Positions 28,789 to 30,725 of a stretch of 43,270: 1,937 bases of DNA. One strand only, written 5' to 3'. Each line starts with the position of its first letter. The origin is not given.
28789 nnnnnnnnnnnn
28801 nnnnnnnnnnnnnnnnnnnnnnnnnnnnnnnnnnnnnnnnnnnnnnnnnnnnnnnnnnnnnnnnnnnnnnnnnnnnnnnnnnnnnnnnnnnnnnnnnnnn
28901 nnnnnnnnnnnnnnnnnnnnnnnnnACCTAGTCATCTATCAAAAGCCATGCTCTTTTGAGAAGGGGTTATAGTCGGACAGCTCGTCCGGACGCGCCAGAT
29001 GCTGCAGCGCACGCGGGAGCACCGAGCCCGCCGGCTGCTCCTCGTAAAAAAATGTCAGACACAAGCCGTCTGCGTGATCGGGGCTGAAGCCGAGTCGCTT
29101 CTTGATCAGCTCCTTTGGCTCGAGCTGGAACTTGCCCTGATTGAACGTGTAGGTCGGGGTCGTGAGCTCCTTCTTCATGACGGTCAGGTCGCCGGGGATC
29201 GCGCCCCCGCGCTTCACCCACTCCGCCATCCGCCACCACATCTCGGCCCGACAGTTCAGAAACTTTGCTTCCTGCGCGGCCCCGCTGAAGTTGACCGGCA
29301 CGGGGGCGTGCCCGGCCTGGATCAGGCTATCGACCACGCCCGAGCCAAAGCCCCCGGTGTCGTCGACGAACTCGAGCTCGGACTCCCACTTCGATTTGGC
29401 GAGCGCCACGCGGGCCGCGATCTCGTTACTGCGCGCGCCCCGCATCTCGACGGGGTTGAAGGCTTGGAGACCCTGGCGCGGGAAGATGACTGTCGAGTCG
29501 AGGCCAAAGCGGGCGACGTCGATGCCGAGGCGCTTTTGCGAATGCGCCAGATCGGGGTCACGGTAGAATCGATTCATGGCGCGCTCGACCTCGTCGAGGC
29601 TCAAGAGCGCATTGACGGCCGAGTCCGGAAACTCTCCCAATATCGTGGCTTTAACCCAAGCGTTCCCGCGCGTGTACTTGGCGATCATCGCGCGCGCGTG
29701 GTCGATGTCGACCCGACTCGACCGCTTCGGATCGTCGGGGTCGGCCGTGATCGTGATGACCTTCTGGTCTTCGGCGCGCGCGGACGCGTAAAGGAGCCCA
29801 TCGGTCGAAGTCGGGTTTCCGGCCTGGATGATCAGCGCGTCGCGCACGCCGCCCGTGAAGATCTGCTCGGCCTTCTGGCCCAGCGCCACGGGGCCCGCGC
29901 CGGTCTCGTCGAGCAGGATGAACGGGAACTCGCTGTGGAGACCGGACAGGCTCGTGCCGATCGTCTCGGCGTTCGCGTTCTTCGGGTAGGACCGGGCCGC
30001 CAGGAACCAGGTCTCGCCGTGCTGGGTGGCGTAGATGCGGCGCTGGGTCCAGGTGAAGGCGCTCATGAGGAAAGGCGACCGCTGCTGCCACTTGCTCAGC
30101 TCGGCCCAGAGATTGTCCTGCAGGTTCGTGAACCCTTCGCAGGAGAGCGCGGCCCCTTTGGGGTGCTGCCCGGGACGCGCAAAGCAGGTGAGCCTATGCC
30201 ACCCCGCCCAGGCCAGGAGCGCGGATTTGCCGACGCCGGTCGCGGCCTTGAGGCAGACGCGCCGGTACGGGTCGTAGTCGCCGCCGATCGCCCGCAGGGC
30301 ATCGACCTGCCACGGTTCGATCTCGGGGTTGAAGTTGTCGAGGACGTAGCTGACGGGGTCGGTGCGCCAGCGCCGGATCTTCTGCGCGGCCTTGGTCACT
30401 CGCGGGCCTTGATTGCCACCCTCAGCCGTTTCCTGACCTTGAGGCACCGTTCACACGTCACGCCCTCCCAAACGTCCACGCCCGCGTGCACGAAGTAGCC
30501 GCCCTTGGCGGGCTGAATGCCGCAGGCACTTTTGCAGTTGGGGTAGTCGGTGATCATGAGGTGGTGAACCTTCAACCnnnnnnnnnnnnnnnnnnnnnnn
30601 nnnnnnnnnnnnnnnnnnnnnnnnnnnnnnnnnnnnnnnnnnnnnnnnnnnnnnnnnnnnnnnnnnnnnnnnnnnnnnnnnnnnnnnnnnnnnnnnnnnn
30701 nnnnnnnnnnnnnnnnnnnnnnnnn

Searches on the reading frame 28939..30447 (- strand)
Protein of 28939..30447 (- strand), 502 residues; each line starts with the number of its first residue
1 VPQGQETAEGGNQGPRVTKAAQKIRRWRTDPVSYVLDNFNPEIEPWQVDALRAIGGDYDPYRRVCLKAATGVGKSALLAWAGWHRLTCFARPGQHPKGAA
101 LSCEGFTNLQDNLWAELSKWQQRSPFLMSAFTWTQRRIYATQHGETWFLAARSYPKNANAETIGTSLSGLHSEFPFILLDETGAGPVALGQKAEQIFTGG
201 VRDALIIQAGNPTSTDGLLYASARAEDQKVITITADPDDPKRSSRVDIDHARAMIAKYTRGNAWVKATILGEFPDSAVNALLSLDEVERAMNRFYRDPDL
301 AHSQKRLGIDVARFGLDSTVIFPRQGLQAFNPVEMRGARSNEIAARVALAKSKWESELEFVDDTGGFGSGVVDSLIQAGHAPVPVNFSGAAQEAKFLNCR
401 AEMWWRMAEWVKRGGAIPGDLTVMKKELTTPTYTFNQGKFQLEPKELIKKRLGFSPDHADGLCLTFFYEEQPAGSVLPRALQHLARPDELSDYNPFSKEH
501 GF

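Call 3: search_protein_families(library=pfam, proteins=[window:28939-30447:-], max_evalue=1)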
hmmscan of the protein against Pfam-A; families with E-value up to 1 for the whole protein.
window:28939-30447:- (502 aa): 0 families

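Call 4: search_protein_families(library=phrogs, proteins=[window:28939-30447:-], max_evalue=1)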
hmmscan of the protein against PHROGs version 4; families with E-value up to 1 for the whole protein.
window:28939-30447:- (502 aa): 5 families
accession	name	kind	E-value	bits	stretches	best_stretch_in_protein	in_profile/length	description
phrog_2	-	head and packaging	3.8e-19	69.9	1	25-472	250-595/807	terminase large subunit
phrog_5902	-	unknown function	1.5e-14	55.1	1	24-325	15-306/359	-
phrog_16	-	DNA, RNA and nucleotide metabolism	0.18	10.9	1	38-80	268-309/986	DNA helicase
phrog_2488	-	DNA, RNA and nucleotide metabolism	0.2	11.3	1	40-77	16-54/579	DNA helicase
phrog_9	-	head and packaging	0.24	11.1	1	40-93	94-152/812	terminase large subunit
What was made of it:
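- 28939..30399 (-): terL, terminase large subunit. The probable start is the GTG at 30399; the longest ORF begins at 30447. phrog_2 E 3.8e-19 (call 4).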

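Call 17: search_dna_similar(query=window:28939-30447:-, collection=phages, mode=protein, max_rows=25)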
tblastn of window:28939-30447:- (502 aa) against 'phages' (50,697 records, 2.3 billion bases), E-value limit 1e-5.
Records with a match: 448; places in all: 448; records where one place covers at least 80% of the query: 150.
Best place of each record, by identity: <60% 448.
By first word of the organism name: Salinibacter 183; Vibrio 35; Arthrobacter 29; Escherichia 25; Streptomyces 20; Clostridium 18; Xanthomonas 15; Salmonella 15; Liberibacter 14; Pseudomonas 11; and 37 more.
By host as written in the record: Salinibacter ruber M8 183; - 58; Arthrobacter sp. ATCC 21022 26; Streptomyces griseus ATCC 10137 10; Escherichia coli 9; Vibrio crassostreae 7; Clostridium perfringens 7; Xanthomonas albilineans CFBP2523 6; and 91 more.
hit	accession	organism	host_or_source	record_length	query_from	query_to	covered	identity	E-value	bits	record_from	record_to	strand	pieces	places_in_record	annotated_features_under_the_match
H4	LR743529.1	Xanthomonas phage Sopo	Phage obtained from Runoff water ...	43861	10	472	92%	38.4%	8e-84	288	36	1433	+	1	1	Phage terminase, large subunit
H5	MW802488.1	Xanthomonas phage Olaya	Xanthomonas albilineans CFBP2523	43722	10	472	92%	38.2%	3e-85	293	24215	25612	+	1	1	terminase large subunit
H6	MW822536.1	Xanthomonas phage Usaquen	Xanthomonas albilineans CFBP2523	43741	10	472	92%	38.2%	3e-85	293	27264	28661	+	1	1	terminase large subunit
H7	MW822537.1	Xanthomonas phage Alcala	Xanthomonas albilineans CFBP2523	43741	10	472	92%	38.2%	3e-85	293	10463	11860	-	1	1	terminase large subunit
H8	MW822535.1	Xanthomonas phage Bolivar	Xanthomonas albilineans CFBP2523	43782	10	472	92%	38.2%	3e-85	293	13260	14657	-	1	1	terminase large subunit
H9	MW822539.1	Xanthomonas phage Soumapaz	Xanthomonas albilineans CFBP2523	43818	10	472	92%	38.2%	3e-85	293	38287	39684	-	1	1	terminase large subunit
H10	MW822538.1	Xanthomonas phage Fontebon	Xanthomonas albilineans CFBP2523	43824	10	472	92%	38.2%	3e-85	293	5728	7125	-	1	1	terminase large subunit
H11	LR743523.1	Xylella phage Usme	Phage obtained on X. albilineans after ...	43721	10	472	92%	38.2%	5e-85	292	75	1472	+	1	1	Phage terminase, large subunit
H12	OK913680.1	Xanthomonas phage MET23-P3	Metropolitan WWTP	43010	10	472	92%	37.9%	2e-84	290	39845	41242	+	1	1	terminase large subunit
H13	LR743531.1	Xanthomonas phage Tenjo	Phage obtained from sewage water ...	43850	10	472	92%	37.9%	3e-84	290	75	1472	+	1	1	Phage terminase, large subunit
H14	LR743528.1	Xanthomonas phage Tabio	Phage obtained from Runoff water ...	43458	10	472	92%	37.9%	4e-84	290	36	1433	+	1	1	hypothetical protein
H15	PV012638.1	Xanthomonas phage SAC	Xanthomonas citri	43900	15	473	91%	38.3%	6e-84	289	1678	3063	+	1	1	terminase large subunit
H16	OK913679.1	Xanthomonas phage JUN5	Grand Junction Colorado WWTP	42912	15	472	91%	38.1%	4e-84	289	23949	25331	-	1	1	terminase large subunit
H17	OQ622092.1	Xanthomonas phage 10KY502B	Xanthomonas citri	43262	15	472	91%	37.7%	7e-82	283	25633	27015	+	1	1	hypothetical protein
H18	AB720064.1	Xanthomonas citri phage CP2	Xanthomonas citri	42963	15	472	91%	37.6%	3e-82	284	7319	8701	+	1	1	hypothetical protein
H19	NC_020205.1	Xanthomonas citri phage CP2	Xanthomonas citri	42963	15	472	91%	37.6%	3e-82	284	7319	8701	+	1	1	hypothetical protein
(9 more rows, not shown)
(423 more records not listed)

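Call 18: get_annotated_region(hit=H19, flank=4000)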
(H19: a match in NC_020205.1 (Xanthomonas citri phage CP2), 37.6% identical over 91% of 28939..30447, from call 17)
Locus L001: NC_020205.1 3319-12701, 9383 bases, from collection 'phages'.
description: Xanthomonas citri phage CP2 DNA, complete genome.
organism: Xanthomonas citri phage CP2 (NCBI taxid 1188795)
taxonomy: Viruses; Duplodnaviria; Heunggongvirae; Uroviricota; Caudoviricetes
host: Xanthomonas citri; source: -; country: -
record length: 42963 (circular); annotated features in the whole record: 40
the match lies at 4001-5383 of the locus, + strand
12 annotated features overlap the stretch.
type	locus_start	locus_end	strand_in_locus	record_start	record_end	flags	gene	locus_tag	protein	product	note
CDS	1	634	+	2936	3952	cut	-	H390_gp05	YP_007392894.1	hypothetical protein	ORF4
CDS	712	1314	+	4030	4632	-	-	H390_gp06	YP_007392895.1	endolysin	ORF5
CDS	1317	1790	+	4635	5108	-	-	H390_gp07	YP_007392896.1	hypothetical protein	ORF6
CDS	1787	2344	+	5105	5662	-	-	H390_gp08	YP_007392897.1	hypothetical protein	ORF7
CDS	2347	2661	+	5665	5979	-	-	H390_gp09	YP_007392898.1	Rz-like spanin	ORF8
CDS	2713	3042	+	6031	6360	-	-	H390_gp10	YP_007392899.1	hypothetical protein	ORF9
CDS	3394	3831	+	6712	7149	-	-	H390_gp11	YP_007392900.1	terminase small subunit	ORF10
CDS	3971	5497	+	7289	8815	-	-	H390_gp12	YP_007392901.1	hypothetical protein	ORF11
CDS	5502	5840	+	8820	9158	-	-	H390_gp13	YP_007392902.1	hypothetical protein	ORF12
CDS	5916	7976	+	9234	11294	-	-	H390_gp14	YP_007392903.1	head-tail adaptor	ORF13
CDS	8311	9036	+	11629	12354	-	-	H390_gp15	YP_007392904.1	protease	ORF14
CDS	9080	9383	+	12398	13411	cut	-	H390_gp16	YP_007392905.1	major head protein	ORF15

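Call 77: find_homologous_proteins(query=window:28939-30399:-, max_evalue=1e-20)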
Query window:28939-30399:- (486 aa): 3613 proteins with E <= 1e-20 among 8000 candidates; the best 120 are listed.
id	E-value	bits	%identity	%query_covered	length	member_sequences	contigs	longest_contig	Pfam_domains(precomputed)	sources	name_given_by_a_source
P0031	0.0e+0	1129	100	100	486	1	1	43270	-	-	-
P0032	1.6e-233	794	85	82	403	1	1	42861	-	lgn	-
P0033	1.2e-228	778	70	100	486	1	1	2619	-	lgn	-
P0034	7.8e-224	762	69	100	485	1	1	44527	-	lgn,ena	-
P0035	7.9e-221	752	69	100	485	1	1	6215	-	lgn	-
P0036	1.6e-212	725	66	99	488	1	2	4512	-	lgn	-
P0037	1.8e-205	702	65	99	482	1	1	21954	-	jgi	jgi:phage terminase large subunit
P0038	3.9e-204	697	77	82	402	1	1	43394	-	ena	-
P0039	6.7e-204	696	64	99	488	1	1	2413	-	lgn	-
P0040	2.3e-203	695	64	99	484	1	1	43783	-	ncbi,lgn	-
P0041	6.6e-201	687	64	99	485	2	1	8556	-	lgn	-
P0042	2.2e-200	685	69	92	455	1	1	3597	-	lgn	-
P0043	3.0e-199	681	62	99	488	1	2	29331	-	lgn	-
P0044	6.6e-199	680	63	99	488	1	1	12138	-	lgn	-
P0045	8.4e-199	680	62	99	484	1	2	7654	-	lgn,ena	-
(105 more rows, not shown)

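Call 78: find_encoding_contigs(protein=P0038, flank=3000, max_places=1)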
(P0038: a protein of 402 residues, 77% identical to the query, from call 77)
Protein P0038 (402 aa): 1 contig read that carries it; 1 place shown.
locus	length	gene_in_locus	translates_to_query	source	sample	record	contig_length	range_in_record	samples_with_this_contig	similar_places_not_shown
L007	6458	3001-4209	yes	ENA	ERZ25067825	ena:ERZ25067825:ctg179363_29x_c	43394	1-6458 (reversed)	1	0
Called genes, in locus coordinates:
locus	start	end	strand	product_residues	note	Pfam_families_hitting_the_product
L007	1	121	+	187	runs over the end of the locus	PF20043:DUF6445 (faint)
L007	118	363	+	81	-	-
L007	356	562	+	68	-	-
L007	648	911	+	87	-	-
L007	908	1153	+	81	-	-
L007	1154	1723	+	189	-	PF03592:Terminase_2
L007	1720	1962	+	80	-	-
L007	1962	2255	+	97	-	PF02599:CsrA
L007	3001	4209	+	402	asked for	-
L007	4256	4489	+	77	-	-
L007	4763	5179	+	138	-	PF00583:Acetyltransf_1 (weak), PF13508:Acetyltransf_7 (weak)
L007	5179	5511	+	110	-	-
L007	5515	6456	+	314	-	?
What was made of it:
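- In L007 the gene order around csrA differs (call 78).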

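Call 79: find_encoding_contigs(protein=P0034, flank=3000, max_places=1)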
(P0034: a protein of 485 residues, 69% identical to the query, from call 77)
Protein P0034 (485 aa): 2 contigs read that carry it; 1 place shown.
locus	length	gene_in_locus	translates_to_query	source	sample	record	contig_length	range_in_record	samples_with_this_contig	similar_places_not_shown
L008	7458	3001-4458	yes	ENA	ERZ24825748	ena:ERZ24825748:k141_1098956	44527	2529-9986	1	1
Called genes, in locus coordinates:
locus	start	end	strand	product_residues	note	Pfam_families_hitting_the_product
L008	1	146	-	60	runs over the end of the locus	-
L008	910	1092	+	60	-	-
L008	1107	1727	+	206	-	PF20043:DUF6445 (faint)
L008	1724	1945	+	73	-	-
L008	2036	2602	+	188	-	PF03592:Terminase_2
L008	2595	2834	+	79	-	-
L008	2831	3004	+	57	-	-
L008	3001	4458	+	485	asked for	-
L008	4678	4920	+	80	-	-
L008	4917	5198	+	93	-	-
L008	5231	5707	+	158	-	-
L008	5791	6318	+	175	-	-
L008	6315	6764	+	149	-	-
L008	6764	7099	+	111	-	-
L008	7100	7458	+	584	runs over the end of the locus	PF12236:Head-tail_con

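Call 80: find_encoding_contigs(protein=P0040, flank=3000, max_places=1)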
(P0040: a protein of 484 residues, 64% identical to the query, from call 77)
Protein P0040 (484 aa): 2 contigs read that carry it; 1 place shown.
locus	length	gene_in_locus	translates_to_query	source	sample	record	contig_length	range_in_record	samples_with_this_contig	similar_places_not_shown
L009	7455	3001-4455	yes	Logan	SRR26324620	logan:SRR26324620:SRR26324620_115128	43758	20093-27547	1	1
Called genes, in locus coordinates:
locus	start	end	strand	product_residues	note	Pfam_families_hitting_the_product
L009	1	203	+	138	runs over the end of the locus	-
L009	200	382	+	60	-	-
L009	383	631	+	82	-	-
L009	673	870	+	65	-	-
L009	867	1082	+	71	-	-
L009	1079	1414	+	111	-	-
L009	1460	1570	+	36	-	-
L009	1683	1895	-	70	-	-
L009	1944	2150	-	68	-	-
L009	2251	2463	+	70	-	-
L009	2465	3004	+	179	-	PF03592:Terminase_2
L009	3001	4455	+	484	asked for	-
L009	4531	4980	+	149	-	PF13508:Acetyltransf_7 (weak)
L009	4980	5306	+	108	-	-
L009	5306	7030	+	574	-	PF12236:Head-tail_con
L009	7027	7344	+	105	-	PF25181:Phage_Bbp19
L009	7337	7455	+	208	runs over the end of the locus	-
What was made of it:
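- Xanthomonas phage CP2 has nothing annotated between terS and terL (140-nt gap), and in L009 the two genes overlap (calls 18, 80).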

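Call 84: find_related_loci(query=A6, collection=viral_contigs, flank=3500)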
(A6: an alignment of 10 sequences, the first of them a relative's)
Query A6 (486 aa) in viral_contigs; peptide patterns used: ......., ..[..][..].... (x = any residue, [..] = any of these).
340 stretches matched a pattern; 262 encode a relative of the query (tblastn E <= 1e-3); the best 80 are kept; 80 distinct loci.
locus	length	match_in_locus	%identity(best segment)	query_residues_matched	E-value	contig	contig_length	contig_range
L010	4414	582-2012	63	4-480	0e+0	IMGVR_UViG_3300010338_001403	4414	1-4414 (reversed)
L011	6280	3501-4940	63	4-483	0e+0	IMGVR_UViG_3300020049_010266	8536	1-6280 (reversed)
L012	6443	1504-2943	63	4-483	0e+0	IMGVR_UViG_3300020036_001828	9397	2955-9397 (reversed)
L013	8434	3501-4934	63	4-481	0e+0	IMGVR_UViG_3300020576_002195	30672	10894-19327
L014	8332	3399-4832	63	4-481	0e+0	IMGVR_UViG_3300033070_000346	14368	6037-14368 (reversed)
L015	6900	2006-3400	62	3-466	0e+0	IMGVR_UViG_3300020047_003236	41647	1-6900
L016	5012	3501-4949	60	1-484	0e+0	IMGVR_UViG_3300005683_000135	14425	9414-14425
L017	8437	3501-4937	59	1-481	0e+0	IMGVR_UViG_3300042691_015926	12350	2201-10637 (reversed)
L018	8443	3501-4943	59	3-485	0e+0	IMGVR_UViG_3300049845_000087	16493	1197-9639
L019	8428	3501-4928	60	4-479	0e+0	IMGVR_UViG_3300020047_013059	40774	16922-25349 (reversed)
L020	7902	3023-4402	64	1-459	0e+0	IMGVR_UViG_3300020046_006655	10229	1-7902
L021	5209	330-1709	64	1-459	0e+0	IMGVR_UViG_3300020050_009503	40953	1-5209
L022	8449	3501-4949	60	4-474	0e+0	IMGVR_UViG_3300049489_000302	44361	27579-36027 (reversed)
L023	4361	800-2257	60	1-481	0e+0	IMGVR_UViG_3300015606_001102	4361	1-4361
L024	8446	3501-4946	59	3-481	0e+0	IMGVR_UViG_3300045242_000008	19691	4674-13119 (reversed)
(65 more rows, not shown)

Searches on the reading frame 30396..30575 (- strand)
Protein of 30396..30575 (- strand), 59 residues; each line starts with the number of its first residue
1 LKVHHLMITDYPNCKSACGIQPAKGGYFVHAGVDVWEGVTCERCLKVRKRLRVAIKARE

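Call 54: search_protein_families(library=pfam, proteins=[window:30396-30575:-], max_evalue=0.01)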
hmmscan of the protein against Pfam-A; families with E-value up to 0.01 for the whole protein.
window:30396-30575:- (59 aa): 0 families

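Call 58: search_protein_families(library=ncbifam, proteins=[window:30396-30575:-], max_evalue=1)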
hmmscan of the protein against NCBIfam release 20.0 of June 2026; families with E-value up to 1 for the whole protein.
window:30396-30575:- (59 aa): 1 family
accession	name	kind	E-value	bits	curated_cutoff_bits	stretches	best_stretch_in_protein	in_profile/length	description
NF011225.0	PRK14632.1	equivalog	0.14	12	226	1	19-56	27-65/172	ribosome maturation factor RimP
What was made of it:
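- Closest known: Bacterial CsrA/RsmA/RsmE. Different: It scores below NCBIfam equivalog cut-offs (call 58).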

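Call 100: search_protein_families(library=padloc, proteins=[window:30396-30575:-], max_evalue=0.01)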
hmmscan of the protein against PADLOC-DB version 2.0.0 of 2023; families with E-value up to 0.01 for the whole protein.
window:30396-30575:- (59 aa): 0 families
